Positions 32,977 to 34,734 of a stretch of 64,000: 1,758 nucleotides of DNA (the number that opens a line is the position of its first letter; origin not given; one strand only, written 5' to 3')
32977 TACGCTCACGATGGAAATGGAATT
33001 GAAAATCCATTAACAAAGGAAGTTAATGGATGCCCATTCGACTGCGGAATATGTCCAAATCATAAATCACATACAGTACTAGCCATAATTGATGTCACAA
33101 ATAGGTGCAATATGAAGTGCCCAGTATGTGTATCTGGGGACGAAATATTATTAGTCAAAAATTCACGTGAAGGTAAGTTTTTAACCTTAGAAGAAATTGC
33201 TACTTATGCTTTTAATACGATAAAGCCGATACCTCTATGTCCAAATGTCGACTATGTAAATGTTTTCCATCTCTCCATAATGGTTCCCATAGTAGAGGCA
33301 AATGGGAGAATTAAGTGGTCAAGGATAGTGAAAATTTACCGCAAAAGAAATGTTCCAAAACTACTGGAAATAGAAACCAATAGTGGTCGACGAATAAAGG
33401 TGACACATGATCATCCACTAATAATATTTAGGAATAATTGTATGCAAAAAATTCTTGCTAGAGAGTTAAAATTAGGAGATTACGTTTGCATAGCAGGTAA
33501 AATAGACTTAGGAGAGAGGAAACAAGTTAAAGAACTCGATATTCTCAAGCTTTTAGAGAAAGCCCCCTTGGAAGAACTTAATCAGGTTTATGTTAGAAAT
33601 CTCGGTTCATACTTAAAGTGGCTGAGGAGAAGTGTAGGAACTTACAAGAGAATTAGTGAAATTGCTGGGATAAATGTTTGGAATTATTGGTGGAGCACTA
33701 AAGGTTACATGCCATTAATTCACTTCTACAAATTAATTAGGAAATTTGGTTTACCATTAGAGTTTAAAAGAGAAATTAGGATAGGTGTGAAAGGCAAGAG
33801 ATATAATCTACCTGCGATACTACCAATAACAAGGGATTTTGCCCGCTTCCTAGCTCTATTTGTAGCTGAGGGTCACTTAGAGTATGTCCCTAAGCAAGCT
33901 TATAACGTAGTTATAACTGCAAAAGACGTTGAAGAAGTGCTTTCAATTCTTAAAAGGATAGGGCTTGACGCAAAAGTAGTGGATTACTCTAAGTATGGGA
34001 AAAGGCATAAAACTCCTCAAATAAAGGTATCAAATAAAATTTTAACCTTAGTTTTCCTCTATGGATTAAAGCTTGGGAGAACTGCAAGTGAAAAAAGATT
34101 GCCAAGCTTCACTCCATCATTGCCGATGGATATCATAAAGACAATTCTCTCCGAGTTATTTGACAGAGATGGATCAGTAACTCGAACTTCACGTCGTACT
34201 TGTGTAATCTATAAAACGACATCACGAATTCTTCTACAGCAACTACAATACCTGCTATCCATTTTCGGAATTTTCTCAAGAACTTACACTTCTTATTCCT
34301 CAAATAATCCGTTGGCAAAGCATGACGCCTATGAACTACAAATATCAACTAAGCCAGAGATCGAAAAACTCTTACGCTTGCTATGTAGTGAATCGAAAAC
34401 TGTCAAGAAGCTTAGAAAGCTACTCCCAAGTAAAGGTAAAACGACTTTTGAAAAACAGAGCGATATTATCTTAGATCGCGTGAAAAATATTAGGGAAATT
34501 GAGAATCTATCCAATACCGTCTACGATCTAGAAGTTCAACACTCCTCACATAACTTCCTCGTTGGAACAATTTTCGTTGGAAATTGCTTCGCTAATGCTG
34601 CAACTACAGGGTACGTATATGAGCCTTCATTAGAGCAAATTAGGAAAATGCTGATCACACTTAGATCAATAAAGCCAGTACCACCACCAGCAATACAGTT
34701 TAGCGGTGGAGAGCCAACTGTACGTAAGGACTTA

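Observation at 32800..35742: Intein inserted exactly in the CxxxCxxC radical SAM motif of a putative tetraether-lipid-synthase-like enzyme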

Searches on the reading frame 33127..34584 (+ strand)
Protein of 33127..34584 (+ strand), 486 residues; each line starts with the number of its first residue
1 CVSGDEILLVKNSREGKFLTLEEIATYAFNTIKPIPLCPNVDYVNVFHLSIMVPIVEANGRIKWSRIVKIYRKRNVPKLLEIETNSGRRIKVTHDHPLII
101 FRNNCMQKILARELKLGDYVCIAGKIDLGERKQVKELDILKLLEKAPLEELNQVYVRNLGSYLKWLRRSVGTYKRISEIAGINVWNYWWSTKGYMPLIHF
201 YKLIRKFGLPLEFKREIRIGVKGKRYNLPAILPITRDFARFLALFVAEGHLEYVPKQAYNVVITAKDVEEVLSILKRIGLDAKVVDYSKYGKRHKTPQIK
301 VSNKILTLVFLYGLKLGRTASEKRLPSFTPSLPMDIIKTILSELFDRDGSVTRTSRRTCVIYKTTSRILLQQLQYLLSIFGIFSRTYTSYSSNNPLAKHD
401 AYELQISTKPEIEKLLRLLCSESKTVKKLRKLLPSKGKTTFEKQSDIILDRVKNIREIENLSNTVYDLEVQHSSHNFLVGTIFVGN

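Call 4: search_protein_families(library=pfam, proteins=[window:33127-34584:+], max_evalue=0.1)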
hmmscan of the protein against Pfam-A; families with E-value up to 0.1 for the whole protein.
seq(486 aa): 3 families
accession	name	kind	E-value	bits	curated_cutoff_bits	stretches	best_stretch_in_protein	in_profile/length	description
PF14890.11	Intein_splicing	-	4.3e-19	69.3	35.8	1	59-486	30-155/155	Intein splicing domain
PF14528.11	LAGLIDADG_3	-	3.2e-15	56.6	22.5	1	340-417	6-79/82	LAGLIDADG-like domain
PF01079.26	Hint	-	0.036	14.1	29.7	1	76-134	64-129/213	Hint module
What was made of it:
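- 34147..34179 (+): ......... motif 2 (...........; catalytic-position Asp348 of the intein). PF14528 56.6 bits (cutoff 22.5) over intein residues 340-417 (call 4).
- On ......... homing endonuclease (two-motif, intein-borne): PF14528 56.6 bits against 22.5 (call 4).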

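Call 5: search_protein_families(library=ncbifam, proteins=[window:33127-34584:+], max_evalue=0.1)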
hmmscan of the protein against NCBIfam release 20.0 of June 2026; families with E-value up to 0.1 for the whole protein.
seq(486 aa): 16 families
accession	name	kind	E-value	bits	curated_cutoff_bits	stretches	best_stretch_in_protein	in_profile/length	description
NF045703.1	rSAM_Tes_intein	exception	8.6e-58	196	1700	1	1-480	156-603/1040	tetraether lipid synthase Tes, intein-containing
NF011303.0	PRK14715.1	equivalog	5e-28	96.8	1585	1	61-406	953-1282/1627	DNA-directed DNA polymerase II large subunit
NF011491.0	PRK14898.1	equivalog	9.2e-25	86.8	783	1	49-386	122-384/860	DNA-directed RNA polymerase subunit A''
NF005852.0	PRK07773.1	equivalog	5.5e-13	48.1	780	1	317-420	592-695/886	replicative DNA helicase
NF011418.0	PRK14845.1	equivalog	1.4e-12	46.2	756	1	44-434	58-313/1049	translation initiation factor IF-2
NF003157.0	PRK04132.1-2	equivalog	6.2e-12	44.3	1103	2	234-433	168-353/864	replication factor C small subunit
NF003159.0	PRK04132.1-4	equivalog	2e-11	42.7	999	2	56-123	101-168/852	replication factor C small subunit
NF038162.1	RtcB_rel_intein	exception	2.2e-11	42.5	1150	2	441-486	533-578/961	intein-containing RtcB family protein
NF011302.0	PRK14714.1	equivalog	5.2e-11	40.8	1791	1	46-138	976-1071/1350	DNA-directed DNA polymerase II large subunit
TIGR01445.1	intein_Nterm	domain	3.7e-09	37.4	24.5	1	1-99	1-82/83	intein N-terminal splicing region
NF006207.0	PRK08332.1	equivalog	2.9e-07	28.1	2400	1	234-395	1001-1153/1684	vitamin B12-dependent ribonucleotide reductase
NF038098.1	GyrA_w_intein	exception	8.3e-07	27.3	1850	1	315-450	314-442/1232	intein-containing DNA gyrase subunit A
NF007072.0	PRK09519.1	equivalog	1.4e-06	27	1024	1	232-385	357-511/790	intein-containing recombinase RecA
NF011287.0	PRK14698.1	equivalog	2.1e-05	22.7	1238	1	59-134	293-371/1017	V-type ATP synthase subunit A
NF003158.0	PRK04132.1-3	equivalog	0.0004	17.6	1750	1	61-123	108-170/1437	replication factor C small subunit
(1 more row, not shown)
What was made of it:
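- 33127..33162 (+): Intein block A; Cys1 (33127-33129) is the N-terminal splicing nucleophile. TIGR01445 intein_Nterm matches residues 1-99 (call 5).
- On Intein (class 1, HINT splicing domain): TIGR01445 37.4 bits against 24.5 (calls 4, 5).
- Pfam PF14890 and PF14528 score above threshold (call 4), as does TIGR01445 (call 5).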

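Call 7: search_solved_structures(query=window:33127-34584:+, show_alignments=2, max_evalue=0.01)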
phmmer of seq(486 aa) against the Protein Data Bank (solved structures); distinct sequences matched with E-value up to 0.01: 13.
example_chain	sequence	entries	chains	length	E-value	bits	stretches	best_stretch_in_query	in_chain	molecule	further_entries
2cw7_A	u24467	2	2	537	1.1e-18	70.7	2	148-481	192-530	Endonuclease PI-PkoII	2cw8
4e2u_A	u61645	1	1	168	5.3e-09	38.7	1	55-136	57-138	Pho radA intein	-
2lqm_A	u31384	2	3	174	5.4e-09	38.7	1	56-121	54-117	Pho radA intein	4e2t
2jmz_A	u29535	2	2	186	2.8e-08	36.3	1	62-139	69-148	Hypothetical protein MJ0781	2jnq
7qsu_A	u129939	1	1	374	1.1e-06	31.1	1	58-131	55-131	V-ATPase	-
7qss_A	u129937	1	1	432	2.4e-06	30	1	58-131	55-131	V-type ATP synthase alpha chain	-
5o9j_A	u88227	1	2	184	1.6e-05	27.2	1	55-126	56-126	Transcription initiation factor IIB,Transcription initiation factor IIB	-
6rpq_A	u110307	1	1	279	3e-05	26.3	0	70-121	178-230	Ubiquitin-like protein SMT3,1108aa long hypothetical cell division control protein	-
4o1s_A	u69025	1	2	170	3.3e-05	26.2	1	46-122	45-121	V-type ATP synthase alpha chain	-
6rpp_A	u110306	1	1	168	0.00017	23.9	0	69-121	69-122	Cell division control protein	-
7qst_A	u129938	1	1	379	0.0004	22.6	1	62-139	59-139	V-type ATP synthase subunit A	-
5o9i_A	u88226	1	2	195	0.00048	22.4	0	53-132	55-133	Transcription initiation factor IIB,Transcription initiation factor IIB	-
2lcj_A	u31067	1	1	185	0.0072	18.5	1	59-132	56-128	Pab polC intein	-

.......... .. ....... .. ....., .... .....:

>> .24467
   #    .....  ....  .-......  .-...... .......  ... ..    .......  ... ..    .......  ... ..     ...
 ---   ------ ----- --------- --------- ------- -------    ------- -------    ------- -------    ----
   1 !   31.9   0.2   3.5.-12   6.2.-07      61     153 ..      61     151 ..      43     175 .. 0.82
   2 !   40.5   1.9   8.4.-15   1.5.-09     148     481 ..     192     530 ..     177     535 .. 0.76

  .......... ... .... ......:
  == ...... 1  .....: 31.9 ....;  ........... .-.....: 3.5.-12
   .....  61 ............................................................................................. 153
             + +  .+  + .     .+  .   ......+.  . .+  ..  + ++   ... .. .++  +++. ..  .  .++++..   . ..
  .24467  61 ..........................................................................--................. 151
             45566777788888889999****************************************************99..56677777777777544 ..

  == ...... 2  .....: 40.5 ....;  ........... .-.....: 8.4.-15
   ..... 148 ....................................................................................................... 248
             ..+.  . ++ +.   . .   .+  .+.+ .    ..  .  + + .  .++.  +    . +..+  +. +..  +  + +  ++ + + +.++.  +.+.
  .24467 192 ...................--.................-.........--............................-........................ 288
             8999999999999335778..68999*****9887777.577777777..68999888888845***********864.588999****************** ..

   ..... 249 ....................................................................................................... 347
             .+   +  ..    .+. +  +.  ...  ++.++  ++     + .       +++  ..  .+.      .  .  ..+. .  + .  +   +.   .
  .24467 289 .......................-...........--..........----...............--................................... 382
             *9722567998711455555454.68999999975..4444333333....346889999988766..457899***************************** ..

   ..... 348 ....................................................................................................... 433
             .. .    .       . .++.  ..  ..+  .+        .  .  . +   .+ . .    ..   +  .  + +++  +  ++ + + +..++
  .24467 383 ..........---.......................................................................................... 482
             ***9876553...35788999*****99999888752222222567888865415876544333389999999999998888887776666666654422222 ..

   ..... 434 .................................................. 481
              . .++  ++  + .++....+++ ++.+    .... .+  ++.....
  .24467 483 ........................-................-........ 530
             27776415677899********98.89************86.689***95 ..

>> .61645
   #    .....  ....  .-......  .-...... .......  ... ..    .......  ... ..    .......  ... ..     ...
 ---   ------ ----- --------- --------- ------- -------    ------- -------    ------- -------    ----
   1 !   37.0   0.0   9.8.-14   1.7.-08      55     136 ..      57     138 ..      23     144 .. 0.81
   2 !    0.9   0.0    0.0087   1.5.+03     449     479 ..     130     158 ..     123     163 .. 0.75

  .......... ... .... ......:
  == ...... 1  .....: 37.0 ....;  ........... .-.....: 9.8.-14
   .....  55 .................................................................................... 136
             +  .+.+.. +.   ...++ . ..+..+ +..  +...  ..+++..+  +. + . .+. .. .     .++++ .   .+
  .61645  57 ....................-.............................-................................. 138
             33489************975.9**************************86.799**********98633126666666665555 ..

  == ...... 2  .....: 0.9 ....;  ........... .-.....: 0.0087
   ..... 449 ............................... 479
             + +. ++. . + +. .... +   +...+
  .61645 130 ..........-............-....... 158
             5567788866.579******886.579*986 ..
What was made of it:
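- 33850..33879 (+): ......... motif 1 (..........; catalytic-position Glu248 of the intein). Aligns to the PI-PkoII motif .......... (call 7).
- On Intein (class 1, HINT splicing domain): Sequence alignments to solved HINT domains (Pho RadA intein E=5e-9, MJ0781 KlbA) support it (call 7).
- Checked: PI-PkoII (2CW7) gives E=1e-18 (call 7).
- PI-PkoII gives E=1e-18 by sequence (call 7).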

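Call 16: find_related_loci(query=A1, collection=genome_contigs, flank=3000)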
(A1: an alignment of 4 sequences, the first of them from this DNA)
Query A1 (486 aa) in genome_contigs; peptide patterns used: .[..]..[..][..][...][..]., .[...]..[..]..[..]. (x = any residue, [..] = any of these).
484 stretches matched a pattern; 2 encode a relative of the query (tblastn E <= 1e-3); 2 distinct loci.
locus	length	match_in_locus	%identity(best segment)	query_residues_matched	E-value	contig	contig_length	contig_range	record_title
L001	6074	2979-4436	64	1-486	0e+0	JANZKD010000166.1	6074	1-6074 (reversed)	MAG: Candidatus Culexmicrobium profundum isolate GB-1867-035 Ga0190363_1006393, whole genome shotgun sequence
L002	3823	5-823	49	214-486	6e-79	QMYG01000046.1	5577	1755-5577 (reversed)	MAG: Candidatus Bathyarchaeota archaeon isolate B24_G1 B24_Guay1_scaffold_10248, whole genome shotgun sequence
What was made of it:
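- Only two GTDB species representatives carry a close relative of this allele (call 16).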

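Call 17: find_homologous_proteins(query=A1, max_evalue=0.00001)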
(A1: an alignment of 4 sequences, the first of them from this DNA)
Query A1 (4 sequences) (486 aa, profile of the alignment): 1 proteins with E <= 0.00001 among 8000 candidates.
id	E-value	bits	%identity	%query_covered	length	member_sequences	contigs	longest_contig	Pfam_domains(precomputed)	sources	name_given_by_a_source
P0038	8.0e-9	53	24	65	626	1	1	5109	PF00270.36,PF14528.12,PF14890.12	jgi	-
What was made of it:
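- Tried and rejected: The word-indexed homologue search with intein profile A1 returned only one weak helicase-intein hit (call 17).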

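Call 36: predict_structure(alignment_id=A1)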
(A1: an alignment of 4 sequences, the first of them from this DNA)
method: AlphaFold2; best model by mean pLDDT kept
length: 486 residues; sequences in the alignment: 4
mean_pLDDT: 64.6   pTM: 0.60
mean pLDDT of the five models: 64.6, 58.4, 54.6, 48.7, 47.4
residues with pLDDT >= 90: 68; 70-90: 193; 50-70: 57; < 50: 168
segments of 3 or more residues with pLDDT < 50: 1-44, 46-66, 72-79, 93-132, 394-396, 435-486
pLDDT, mean of each block of 10 residues (from residue 1): 24 27 35 32 42 41 49 43 57 45 41 43 27 74 87 90 92 89 83 89 91 90 82 89 90 86 85 85 81 78 90 85 76 84 87 70 77 64 67 56 73 82 85 47 31 32 26 25 23
secondary structure, 60 per line:
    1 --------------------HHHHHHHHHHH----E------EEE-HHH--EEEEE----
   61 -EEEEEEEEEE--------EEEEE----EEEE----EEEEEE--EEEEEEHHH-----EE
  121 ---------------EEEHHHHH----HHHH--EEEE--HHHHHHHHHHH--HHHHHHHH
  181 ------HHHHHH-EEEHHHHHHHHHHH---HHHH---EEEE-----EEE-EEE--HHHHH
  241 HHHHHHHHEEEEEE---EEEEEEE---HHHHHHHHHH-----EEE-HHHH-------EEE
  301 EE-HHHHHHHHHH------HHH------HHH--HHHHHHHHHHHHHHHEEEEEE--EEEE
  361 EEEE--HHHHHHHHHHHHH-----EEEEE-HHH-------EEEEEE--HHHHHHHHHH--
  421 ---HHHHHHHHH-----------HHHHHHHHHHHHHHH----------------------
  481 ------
elements in order: H21-31 E43-45 E52-56 E62-71 E80-84 E89-92 E97-102 E105-110 E136-138 H139-143 H148-151 E154-157 H160-170 H173-180 H187-192 E194-196 H197-207 H211-214 E218-221 E227-229 E231-233 H236-248 E249-254 E258-264 H268-277 E283-285 H287-290 E298-302 H304-313 H334-348 E349-354 E357-364 H367-379 E385-389 E401-406 H409-418 H424-432 H444-458
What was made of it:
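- On Intein (class 1, HINT splicing domain): The AF2 model is low-confidence in the HINT parts (call 36).
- The HINT part of the AF2 model was low-confidence (pLDDT below 50 for residues 1-132 and 435-486, call 36), so the splicing fold rests on profile and sequence evidence only.
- Tried and rejected: AF2 on the intein with a 4-sequence alignment gave confident structure only for the endonuclease core (call 36).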

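Call 40: fold_search(model_id=the predicted structure, library=pdb)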
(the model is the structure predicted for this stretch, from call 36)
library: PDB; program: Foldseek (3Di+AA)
matches with E <= 10: 366; with E <= 0.001: 40
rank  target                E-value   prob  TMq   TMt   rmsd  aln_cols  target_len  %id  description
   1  2cw7                  1.7e-15  1.00  0.44  0.40  11.3       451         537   20  Crystal structure of intein homing endonuclease II (released 2006-04-18)
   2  7qsu                  3.9e-12  1.00  0.39  0.49  11.0       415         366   18  Crystal structure of homing endonuclease-associated TliVMA intein (C1A, d333-339) (released 2022-03-30)
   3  7qss                  3.9e-11  1.00  0.36  0.39  10.9       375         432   20  Crystal structure of homing endonuclease-associated TliVMA intein (C1A) (released 2022-03-30)
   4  1ef0_A                6.5e-09  1.00  0.31  0.35  25.1       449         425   12  CRYSTAL STRUCTURE OF PI-SCEI MINIPRECURSOR (released 2000-06-07)
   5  1dq3                  4.4e-08  1.00  0.36  0.38  15.0       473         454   14  CRYSTAL STRUCTURE OF AN ARCHAEAL INTEIN-ENCODED HOMING ENDONUCLEASE PI-PFUI (released 2000-07-05)
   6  1vde_B                6.8e-08  1.00  0.30  0.34  25.3       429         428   12  PI-SCEI, A HOMING ENDONUCLEASE WITH PROTEIN SPLICING ACTIVITY (released 1998-04-08)
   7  2dch                  8.6e-08  1.00  0.30  0.64   5.2       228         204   18  Crystal structure of archaeal intron-encoded homing endonuclease I-Tsp061I (released 2006-07-06)
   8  1jva_A                1.6e-07  1.00  0.29  0.33  23.6       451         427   13  CRYSTAL STRUCTURE OF THE VMA1-DERIVED ENDONUCLEASE BEARING THE N AND C EXTEIN PROPEPTIDES (released 2002-08-29)
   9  1um2_B                1.7e-07  1.00  0.31  0.35  24.2       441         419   12  Crystal Structure of the Vma1-Derived Endonuclease with the Ligated Extein Segment (released 2004-09-22)
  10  1jva_B                3.5e-07  1.00  0.31  0.34  25.1       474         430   10  CRYSTAL STRUCTURE OF THE VMA1-DERIVED ENDONUCLEASE BEARING THE N AND C EXTEIN PROPEPTIDES (released 2002-08-29)
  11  1vde_A                6.5e-07  1.00  0.31  0.34  24.3       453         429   11  PI-SCEI, A HOMING ENDONUCLEASE WITH PROTEIN SPLICING ACTIVITY (released 1998-04-08)
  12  1um2_A                1.3e-06  1.00  0.29  0.33  24.5       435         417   12  Crystal Structure of the Vma1-Derived Endonuclease with the Ligated Extein Segment (released 2004-09-22)
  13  1ef0_B                2.0e-06  1.00  0.28  0.34  24.6       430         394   12  CRYSTAL STRUCTURE OF PI-SCEI MINIPRECURSOR (released 2000-06-07)
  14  1lws_A                2.4e-06  1.00  0.29  0.32  24.3       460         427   13  Crystal structure of the intein homing endonuclease PI-SceI bound to its recognition sequence (released 2002-09-27)
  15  8dy9_I                3.3e-06  1.00  0.32  0.48  10.8       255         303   17  Streptomyces venezuelae RNAP unconstrained open promoter complex with WhiA and WhiB transcription factors (released 2023-03-01)
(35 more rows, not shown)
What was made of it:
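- On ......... homing endonuclease (two-motif, intein-borne): Foldseek finds PI-PkoII, TliVMA, PI-SceI and PI-PfuI, and I-DmoI at TM 0.67-0.70 (calls 36, 40).
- Closest known: PI-PkoII. Same: The sequence match is E=1e-18 over both the HINT and endonuclease parts, and Foldseek gives E=1.7e-15 (calls 7, 40).
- I-DmoI has TM 0.67-0.70 (calls 36, 40).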

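Call 61: search_protein_representatives(alignment_id=A1)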
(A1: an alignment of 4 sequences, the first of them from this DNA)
Query: 4 sequences, 486 profile positions. Proteins with E-value up to 0.001 (for the whole library): 5725; up to 1e-10: 1427; up to 1e-30: 71. The best 150 are listed.
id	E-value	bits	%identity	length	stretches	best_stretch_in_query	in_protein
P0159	4.5e-70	253.1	-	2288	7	64-477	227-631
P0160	6.0e-66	239.5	-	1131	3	1-481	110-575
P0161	3.4e-62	227.1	-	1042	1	58-485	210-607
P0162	8.6e-58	212.6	-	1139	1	1-486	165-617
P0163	3.3e-56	207.4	-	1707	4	1-481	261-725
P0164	2.5e-55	204.5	-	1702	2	66-388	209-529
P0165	4.9e-51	190.3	-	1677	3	64-471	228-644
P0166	2.2e-50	188.2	-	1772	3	32-396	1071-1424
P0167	2.1e-49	184.9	-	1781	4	49-388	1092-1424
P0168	1.9e-47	178.5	-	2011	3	31-416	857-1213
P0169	1.0e-43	166.2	-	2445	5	56-479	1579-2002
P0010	3.4e-43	164.4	-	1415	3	1-478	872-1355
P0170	1.7e-42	162.1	-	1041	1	1-394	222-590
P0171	1.1e-41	159.5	-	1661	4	50-163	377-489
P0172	1.5e-41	159.0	-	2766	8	76-449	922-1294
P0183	3.7e-37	144.5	-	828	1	66-420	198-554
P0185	2.4e-36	141.9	-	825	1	67-478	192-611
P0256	4.6e-28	114.6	-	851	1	37-396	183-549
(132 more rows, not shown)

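Call 64: search_protein_families(library=ncbifam, proteins=[P0161, P0162, P0170], max_evalue=1e-30)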
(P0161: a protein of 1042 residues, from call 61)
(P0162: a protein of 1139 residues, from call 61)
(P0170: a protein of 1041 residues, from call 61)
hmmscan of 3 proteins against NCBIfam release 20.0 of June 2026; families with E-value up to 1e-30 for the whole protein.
P0161 (1042 aa): 3 families
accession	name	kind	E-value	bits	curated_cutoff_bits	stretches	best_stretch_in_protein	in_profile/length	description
NF045703.1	rSAM_Tes_intein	exception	0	2080.8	1700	1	1-1038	1-1040/1040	tetraether lipid synthase Tes, intein-containing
NF045702.1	rSAM_GDGT_ether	equivalog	4.3e-201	668.7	450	2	608-992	102-484/486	tetraether lipid synthase Tes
NF045646.2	rSAM_Se_TrsS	equivalog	1.1e-81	274.6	490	1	609-977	103-431/441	radical SAM (seleno)protein TrsS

P0162 (1139 aa): 4 families
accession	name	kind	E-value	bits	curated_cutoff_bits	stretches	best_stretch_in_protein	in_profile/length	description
NF045703.1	rSAM_Tes_intein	exception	0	1130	1700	1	70-1030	64-1024/1040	tetraether lipid synthase Tes, intein-containing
NF045702.1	rSAM_GDGT_ether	equivalog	8.6e-197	654.5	450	2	617-1000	102-485/486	tetraether lipid synthase Tes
NF045646.2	rSAM_Se_TrsS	equivalog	1.2e-93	314.1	490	1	618-831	103-318/441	radical SAM (seleno)protein TrsS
NF011491.0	PRK14898.1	equivalog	1.9e-32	112.2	783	0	165-525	76-391/860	DNA-directed RNA polymerase subunit A''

P0170 (1041 aa): 4 families
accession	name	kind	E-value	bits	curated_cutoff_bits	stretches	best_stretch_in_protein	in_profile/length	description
TIGR03471.1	HpnJ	equivalog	8.8e-129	430.4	577.6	2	750-1012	212-471/472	hopanoid biosynthesis associated radical SAM protein HpnJ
TIGR02026.1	BchE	equivalog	8.9e-49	166.7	481.35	0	29-224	19-212/497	magnesium-protoporphyrin IX monomethyl ester anaerobic oxidative cyclase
NF045703.1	rSAM_Tes_intein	exception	4e-39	134.2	1700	1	207-646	141-566/1040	tetraether lipid synthase Tes, intein-containing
TIGR04479.1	bcpD_PhpK_rSAM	subfamily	1.5e-32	112.7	600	0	751-911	257-414/504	PhpK family radical SAM P-methyltransferase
